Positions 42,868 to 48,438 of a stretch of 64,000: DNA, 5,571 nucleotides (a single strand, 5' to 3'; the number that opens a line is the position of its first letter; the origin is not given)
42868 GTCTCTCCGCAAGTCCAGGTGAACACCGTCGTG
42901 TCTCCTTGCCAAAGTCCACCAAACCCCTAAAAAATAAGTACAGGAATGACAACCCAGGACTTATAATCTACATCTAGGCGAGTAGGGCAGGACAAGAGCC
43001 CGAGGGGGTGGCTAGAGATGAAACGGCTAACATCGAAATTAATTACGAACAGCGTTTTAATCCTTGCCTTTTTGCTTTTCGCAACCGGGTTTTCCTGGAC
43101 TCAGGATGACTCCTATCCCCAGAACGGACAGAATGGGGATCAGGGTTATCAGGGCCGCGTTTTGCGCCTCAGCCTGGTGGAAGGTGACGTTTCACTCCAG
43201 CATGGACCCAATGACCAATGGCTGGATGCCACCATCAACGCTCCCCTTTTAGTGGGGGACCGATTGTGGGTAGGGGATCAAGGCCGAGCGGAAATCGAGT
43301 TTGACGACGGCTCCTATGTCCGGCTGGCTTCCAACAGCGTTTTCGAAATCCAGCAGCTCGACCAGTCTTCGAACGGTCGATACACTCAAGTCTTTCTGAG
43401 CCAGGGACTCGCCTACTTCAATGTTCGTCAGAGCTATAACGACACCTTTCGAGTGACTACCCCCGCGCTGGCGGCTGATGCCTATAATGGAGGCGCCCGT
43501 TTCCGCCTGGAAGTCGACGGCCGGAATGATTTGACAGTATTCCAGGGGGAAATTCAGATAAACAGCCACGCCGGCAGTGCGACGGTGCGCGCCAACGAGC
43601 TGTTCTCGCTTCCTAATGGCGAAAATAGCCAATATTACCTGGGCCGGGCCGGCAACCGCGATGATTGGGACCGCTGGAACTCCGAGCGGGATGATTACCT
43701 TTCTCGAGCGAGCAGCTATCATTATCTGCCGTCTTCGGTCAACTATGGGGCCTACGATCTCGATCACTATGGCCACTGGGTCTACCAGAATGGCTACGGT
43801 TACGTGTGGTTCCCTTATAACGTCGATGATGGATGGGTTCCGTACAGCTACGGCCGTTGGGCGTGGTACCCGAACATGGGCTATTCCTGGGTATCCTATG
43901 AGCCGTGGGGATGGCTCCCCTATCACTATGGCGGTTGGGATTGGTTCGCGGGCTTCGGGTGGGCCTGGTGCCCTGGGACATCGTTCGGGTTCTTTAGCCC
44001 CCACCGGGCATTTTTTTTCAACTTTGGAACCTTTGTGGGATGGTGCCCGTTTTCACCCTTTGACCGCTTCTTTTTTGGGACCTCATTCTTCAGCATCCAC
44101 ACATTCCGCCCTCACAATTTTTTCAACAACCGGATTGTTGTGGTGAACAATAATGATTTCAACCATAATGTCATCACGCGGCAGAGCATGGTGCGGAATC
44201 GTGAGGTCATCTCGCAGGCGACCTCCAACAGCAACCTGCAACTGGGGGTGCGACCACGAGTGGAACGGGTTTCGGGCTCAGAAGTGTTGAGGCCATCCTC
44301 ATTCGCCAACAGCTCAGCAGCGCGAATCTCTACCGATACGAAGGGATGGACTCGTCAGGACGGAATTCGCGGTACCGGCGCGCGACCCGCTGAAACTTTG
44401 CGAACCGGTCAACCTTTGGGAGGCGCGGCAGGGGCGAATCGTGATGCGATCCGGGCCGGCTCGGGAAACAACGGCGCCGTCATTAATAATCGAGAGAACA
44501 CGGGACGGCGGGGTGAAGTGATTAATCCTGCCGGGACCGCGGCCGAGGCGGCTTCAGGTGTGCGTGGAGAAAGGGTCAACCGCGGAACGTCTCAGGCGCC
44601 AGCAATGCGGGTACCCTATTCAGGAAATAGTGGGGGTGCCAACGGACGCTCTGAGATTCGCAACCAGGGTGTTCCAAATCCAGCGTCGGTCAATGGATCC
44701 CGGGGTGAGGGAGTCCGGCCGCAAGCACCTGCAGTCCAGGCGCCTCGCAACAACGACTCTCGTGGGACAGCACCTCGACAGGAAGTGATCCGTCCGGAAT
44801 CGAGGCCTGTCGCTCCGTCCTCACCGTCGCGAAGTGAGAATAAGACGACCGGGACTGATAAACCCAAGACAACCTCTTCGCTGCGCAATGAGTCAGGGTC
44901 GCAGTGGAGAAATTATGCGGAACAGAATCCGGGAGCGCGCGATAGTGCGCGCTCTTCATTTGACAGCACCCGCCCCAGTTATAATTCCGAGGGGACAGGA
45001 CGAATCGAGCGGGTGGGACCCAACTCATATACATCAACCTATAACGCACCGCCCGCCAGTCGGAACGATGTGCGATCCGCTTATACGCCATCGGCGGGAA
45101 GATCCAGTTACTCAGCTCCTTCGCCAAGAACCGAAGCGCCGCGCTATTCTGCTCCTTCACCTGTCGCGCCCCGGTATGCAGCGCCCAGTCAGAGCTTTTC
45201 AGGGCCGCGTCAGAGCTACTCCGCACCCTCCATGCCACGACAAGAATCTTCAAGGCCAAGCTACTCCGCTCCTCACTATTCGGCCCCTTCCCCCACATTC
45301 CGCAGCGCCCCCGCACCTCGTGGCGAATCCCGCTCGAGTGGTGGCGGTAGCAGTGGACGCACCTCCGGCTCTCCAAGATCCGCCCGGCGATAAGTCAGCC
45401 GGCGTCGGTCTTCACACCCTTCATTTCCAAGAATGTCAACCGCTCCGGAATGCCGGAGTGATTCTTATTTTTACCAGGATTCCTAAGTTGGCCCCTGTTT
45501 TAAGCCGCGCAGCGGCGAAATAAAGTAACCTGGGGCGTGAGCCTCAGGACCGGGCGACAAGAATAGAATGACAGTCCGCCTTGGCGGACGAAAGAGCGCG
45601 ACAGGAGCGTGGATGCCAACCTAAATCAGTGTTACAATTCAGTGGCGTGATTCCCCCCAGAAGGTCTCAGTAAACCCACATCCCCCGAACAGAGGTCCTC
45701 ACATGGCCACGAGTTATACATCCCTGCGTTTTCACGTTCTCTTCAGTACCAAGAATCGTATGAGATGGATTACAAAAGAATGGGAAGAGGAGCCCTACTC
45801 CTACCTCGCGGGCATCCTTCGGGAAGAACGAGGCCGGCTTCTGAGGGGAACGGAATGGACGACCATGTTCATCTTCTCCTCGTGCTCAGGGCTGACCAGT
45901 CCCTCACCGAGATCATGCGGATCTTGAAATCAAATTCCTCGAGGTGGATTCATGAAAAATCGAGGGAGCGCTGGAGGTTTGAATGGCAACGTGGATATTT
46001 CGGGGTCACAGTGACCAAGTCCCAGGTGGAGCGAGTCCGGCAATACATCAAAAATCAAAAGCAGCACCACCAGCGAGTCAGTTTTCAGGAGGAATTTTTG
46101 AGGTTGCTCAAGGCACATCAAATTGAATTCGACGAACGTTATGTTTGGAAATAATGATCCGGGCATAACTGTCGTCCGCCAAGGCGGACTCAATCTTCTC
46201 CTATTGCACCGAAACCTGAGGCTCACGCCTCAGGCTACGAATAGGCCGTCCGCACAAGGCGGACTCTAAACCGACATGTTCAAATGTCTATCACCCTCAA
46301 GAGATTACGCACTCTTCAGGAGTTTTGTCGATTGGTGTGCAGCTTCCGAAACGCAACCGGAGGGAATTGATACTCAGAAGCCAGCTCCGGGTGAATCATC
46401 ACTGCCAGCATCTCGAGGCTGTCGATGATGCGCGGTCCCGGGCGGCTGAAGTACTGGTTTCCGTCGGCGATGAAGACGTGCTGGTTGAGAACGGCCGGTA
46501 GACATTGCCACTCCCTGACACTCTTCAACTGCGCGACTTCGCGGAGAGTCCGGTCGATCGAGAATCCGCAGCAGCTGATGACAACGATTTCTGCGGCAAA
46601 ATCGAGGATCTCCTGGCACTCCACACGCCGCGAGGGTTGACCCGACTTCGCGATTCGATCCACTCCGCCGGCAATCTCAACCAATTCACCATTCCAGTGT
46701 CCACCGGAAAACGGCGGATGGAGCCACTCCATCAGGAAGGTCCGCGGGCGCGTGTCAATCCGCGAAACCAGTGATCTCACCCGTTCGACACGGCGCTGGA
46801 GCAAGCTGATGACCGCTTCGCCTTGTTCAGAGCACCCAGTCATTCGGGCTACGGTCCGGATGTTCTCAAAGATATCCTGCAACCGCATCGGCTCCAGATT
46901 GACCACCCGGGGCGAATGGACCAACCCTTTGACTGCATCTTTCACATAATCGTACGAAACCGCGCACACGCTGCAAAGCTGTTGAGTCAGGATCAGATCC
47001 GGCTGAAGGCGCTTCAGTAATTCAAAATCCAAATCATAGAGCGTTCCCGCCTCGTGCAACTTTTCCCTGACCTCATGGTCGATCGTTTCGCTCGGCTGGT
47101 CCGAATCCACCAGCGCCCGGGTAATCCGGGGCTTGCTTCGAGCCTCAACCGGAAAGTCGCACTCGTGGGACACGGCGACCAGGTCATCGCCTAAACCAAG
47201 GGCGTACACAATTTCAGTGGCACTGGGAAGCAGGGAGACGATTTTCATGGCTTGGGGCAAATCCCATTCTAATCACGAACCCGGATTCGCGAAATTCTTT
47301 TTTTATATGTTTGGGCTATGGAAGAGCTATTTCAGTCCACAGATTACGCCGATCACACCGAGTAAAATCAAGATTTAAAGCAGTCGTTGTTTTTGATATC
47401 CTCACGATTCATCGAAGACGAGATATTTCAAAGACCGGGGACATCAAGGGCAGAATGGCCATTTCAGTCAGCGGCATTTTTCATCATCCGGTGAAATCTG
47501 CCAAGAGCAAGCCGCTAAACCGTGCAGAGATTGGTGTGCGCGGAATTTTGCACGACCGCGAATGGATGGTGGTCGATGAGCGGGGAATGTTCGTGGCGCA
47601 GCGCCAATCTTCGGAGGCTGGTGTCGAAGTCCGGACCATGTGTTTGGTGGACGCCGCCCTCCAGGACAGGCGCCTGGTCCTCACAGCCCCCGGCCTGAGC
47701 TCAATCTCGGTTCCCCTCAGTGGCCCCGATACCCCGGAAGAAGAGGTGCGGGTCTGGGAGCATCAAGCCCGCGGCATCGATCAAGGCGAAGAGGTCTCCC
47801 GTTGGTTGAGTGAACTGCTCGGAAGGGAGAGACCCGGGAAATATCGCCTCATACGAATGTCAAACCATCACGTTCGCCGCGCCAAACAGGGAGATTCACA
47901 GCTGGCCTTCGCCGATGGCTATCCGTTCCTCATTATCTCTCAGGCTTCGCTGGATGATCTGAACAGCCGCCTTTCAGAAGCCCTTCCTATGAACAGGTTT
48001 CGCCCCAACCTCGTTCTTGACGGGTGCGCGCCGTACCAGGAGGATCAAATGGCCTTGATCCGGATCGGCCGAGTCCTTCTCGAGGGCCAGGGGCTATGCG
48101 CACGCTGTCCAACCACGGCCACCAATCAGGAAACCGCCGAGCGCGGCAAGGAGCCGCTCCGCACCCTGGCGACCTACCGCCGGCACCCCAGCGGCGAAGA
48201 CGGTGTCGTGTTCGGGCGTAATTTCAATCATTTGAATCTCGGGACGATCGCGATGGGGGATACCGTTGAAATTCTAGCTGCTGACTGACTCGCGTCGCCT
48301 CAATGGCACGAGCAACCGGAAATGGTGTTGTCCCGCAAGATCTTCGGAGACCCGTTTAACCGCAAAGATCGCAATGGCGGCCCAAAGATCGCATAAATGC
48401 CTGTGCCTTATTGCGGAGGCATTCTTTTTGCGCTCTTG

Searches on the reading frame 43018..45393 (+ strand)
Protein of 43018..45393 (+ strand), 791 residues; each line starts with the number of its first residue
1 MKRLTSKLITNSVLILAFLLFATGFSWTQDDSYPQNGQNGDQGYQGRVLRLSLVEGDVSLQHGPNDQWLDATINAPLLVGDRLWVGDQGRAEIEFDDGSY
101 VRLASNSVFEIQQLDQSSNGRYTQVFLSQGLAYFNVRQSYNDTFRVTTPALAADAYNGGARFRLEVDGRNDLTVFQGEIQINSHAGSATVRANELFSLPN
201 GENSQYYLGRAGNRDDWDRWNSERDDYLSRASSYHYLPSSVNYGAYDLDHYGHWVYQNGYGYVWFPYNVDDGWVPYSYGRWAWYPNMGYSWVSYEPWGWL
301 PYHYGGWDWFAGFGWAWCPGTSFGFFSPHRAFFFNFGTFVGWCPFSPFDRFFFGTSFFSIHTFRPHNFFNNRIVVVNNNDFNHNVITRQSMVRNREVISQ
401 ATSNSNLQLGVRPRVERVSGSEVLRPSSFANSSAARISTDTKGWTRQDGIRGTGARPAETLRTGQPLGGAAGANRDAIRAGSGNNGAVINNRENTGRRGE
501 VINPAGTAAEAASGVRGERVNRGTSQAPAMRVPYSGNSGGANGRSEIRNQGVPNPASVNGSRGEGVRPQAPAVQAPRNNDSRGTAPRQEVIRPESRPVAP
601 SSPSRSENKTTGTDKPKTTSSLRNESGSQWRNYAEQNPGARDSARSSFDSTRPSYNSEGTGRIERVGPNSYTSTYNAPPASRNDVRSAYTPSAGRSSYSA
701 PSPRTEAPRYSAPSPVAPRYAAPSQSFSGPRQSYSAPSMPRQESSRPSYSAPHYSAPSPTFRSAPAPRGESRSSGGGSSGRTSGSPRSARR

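Call 9: search_protein_families(library=pfam, proteins=[window:43018-45393:+])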
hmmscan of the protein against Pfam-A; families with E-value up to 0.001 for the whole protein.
window:43018-45393:+ (791 aa): 2 families
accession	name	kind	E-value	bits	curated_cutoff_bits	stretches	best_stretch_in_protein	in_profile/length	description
PF20245.3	DUF6600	-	1e-22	80.6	27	1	247-347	3-100/102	Family of unknown function (DUF6600)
PF04773.18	FecR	-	9e-15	55.3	24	1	81-179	1-96/97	FecR protein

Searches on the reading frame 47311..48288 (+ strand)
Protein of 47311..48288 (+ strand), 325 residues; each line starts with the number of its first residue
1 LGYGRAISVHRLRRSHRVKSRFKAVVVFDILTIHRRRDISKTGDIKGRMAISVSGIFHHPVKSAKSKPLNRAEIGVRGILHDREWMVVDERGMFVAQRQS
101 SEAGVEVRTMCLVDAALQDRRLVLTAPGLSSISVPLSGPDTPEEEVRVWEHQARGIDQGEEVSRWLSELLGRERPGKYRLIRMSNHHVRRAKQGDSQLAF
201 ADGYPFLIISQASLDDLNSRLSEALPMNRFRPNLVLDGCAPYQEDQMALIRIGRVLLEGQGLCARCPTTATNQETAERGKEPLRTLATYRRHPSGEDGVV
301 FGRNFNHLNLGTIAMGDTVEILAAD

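Call 9: search_protein_families(library=pfam, proteins=[window:47311-48288:+])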
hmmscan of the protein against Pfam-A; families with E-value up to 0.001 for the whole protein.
window:47311-48288:+ (325 aa): 2 families
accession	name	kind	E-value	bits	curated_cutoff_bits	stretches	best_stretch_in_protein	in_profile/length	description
PF03476.21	MOSC_N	-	1.3e-25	90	25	1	52-172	3-118/119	MOSC N-terminal beta barrel domain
PF03473.23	MOSC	-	8.8e-24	84.3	22.7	1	196-320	2-120/120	MOSC domain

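Call 30: search_protein_families(library=ncbifam, proteins=[window:47311-48288:+], max_evalue=0.00001)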
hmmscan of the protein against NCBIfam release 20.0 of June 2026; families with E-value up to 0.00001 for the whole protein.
window:47311-48288:+ (325 aa): 0 families
